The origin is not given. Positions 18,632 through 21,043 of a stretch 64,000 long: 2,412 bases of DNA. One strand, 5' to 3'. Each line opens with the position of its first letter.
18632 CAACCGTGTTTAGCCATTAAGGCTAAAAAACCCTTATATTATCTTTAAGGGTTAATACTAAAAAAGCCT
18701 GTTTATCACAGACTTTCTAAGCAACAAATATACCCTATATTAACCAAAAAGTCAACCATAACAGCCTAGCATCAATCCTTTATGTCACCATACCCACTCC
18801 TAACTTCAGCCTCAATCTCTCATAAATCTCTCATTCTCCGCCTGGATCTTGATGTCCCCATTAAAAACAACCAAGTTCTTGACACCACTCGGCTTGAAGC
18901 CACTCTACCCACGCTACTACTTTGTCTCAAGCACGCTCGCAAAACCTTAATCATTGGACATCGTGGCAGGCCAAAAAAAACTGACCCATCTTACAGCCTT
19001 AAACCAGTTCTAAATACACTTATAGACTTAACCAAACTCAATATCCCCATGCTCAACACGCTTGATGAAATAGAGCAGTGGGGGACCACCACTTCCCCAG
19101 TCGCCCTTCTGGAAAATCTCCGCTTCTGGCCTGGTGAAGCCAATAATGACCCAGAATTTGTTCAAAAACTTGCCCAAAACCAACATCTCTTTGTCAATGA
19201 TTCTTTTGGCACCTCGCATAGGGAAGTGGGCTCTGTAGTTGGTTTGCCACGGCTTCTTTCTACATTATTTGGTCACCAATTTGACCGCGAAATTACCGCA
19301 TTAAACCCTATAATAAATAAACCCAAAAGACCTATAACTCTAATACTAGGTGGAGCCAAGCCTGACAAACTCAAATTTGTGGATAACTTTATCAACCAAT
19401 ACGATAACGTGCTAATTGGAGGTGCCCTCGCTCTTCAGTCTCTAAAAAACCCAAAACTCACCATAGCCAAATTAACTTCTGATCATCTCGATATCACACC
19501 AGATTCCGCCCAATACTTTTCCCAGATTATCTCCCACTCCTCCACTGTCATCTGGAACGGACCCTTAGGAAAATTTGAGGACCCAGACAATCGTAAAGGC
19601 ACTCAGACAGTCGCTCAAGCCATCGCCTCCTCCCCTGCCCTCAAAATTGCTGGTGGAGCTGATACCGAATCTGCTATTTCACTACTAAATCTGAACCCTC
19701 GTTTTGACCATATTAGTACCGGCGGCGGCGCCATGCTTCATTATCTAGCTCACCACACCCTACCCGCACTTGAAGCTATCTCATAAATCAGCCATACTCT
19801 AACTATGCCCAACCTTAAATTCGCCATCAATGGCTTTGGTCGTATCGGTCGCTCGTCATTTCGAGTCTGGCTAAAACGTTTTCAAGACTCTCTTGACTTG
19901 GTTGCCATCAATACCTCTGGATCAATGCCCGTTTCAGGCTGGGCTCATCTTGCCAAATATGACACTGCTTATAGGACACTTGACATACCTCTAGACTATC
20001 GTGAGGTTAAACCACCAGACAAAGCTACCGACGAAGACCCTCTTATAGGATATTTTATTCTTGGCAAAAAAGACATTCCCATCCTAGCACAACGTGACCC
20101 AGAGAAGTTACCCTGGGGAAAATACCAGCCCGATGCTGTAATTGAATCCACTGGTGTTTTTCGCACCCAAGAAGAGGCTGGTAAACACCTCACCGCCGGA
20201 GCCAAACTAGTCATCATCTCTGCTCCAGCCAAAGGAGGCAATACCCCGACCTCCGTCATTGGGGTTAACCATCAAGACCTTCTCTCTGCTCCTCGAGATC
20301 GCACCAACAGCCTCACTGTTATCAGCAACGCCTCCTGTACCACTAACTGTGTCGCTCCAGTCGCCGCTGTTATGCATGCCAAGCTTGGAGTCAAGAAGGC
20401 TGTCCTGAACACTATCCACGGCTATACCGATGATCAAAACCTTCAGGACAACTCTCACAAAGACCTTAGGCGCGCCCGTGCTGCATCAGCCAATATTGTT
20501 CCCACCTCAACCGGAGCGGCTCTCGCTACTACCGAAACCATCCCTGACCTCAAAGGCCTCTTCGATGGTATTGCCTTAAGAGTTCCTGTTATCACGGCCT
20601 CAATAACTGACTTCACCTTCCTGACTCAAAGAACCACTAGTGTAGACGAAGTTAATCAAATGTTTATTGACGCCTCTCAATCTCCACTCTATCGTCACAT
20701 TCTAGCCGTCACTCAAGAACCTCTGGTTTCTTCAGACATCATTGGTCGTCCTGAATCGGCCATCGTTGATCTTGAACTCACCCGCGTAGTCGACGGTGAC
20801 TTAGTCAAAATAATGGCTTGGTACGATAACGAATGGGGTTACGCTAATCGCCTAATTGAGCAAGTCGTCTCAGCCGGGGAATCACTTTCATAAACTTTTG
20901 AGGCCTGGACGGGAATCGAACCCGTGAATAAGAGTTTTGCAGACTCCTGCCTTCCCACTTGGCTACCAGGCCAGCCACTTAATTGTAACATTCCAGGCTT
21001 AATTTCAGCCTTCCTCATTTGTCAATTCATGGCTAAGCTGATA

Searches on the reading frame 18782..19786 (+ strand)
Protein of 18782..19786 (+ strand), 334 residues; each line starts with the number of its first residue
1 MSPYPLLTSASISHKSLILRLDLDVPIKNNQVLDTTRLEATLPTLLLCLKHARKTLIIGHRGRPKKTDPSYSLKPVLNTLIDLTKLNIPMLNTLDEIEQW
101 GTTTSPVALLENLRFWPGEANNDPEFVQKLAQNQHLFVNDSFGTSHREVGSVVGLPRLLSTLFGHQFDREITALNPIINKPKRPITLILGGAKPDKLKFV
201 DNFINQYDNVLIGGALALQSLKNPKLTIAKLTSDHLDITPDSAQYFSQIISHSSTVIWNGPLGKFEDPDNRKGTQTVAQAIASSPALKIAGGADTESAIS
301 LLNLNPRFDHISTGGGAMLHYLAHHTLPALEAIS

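Call 34: search_protein_families(library=ncbifam, proteins=[window:18782-19786:+], max_evalue=0.001)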
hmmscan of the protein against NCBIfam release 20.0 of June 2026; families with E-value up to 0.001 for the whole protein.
window:18782-19786:+ (334 aa): 1 family
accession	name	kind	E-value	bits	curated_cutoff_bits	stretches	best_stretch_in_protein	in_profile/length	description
NF010569.0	PRK13962.1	equivalog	1.7e-76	257.8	883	2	11-225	10-231/645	bifunctional phosphoglycerate kinase/triosephosphate isomerase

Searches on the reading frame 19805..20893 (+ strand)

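Call 34: search_protein_families(library=ncbifam, proteins=[window:19805-20893:+], max_evalue=0.001)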
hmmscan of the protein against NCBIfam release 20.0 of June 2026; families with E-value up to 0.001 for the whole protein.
window:19805-20893:+ (362 aa): 9 families
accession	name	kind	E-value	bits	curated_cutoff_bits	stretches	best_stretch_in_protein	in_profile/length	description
TIGR01534.1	GAPDH-I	equivalog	5.8e-106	354.4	367.2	1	5-351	1-329/330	type I glyceraldehyde-3-phosphate dehydrogenase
NF005641.0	PRK07403.1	equivalog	3e-101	339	616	1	5-352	3-327/337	type I glyceraldehyde-3-phosphate dehydrogenase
NF005830.0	PRK07729.1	equivalog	2.1e-98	329.4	546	1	4-359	3-332/343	glyceraldehyde-3-phosphate dehydrogenase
NF033735.1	G3PDH_Arsen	exception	2.1e-87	293.6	450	1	7-352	2-321/323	ArsJ-associated glyceraldehyde-3-phosphate dehydrogenase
NF010058.0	PRK13535.1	equivalog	1e-77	261.6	539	1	4-354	3-330/339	erythrose-4-phosphate dehydrogenase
NF006512.0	PRK08955.1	equivalog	2.8e-77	260.3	563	1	4-358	3-331/334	glyceraldehyde-3-phosphate dehydrogenase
TIGR01532.1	E4PD_g-proteo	equivalog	3.2e-75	253.4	530.55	1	6-351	2-324/325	erythrose-4-phosphate dehydrogenase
NF006139.0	PRK08289.1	equivalog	1.5e-62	211.8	431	1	10-353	135-465/480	glyceraldehyde-3-phosphate dehydrogenase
NF011954.0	PRK15425.1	equivalog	2.1e-62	211.1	662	1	4-354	3-326/331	glyceraldehyde-3-phosphate dehydrogenase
